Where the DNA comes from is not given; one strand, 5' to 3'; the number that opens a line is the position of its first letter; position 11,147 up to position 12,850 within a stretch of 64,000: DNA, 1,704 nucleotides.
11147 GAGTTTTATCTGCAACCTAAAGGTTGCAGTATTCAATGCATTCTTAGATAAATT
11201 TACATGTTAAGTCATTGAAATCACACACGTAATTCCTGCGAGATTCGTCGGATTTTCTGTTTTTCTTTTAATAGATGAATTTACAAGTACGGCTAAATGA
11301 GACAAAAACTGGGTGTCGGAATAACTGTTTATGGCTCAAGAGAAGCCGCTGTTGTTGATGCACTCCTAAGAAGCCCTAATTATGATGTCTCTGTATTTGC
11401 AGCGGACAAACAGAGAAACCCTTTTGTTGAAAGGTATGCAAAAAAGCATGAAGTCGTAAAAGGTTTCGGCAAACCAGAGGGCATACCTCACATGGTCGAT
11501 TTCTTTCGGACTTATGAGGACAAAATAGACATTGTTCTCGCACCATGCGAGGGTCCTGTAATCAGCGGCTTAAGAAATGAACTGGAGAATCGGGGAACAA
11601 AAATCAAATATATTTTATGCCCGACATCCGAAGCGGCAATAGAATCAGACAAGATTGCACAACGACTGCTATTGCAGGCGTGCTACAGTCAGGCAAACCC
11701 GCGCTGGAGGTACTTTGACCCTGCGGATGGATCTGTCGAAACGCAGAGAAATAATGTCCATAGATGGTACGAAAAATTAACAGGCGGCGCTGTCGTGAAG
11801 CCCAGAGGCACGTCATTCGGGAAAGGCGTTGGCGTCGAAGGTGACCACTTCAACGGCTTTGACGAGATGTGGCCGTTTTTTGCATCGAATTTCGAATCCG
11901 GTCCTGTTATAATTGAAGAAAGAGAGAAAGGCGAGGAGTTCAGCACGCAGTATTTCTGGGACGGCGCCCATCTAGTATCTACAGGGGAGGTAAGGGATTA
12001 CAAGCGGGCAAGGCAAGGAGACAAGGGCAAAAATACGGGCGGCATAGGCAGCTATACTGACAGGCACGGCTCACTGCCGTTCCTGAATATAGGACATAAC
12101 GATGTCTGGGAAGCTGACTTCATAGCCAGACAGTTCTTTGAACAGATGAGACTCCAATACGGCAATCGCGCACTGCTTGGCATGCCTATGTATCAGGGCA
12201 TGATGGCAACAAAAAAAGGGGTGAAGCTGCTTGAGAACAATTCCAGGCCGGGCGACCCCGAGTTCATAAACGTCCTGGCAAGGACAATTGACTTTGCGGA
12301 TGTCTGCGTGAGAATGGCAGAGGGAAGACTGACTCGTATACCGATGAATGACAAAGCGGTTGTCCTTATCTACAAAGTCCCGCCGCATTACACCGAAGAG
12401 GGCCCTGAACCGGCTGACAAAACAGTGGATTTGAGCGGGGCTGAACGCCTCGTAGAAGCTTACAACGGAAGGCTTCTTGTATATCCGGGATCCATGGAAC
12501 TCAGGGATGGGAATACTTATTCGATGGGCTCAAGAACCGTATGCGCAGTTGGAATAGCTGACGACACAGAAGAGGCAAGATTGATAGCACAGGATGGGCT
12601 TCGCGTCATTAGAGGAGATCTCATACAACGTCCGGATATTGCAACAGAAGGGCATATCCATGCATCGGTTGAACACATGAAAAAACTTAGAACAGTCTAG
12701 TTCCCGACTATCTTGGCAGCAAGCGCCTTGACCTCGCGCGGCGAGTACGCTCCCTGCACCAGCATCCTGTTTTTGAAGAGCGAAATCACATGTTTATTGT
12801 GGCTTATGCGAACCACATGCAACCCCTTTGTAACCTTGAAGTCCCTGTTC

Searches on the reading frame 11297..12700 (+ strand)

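Call 24: search_protein_families(library=ncbifam, proteins=[window:11297-12700:+], max_evalue=1e-10)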
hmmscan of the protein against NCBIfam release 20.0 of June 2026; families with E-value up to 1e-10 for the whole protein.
window:11297-12700:+ (467 aa): 1 family
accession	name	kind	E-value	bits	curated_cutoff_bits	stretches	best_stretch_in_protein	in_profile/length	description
TIGR00877.1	purD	equivalog_domain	2e-49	168.5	288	1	12-450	8-421/425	phosphoribosylamine--glycine ligase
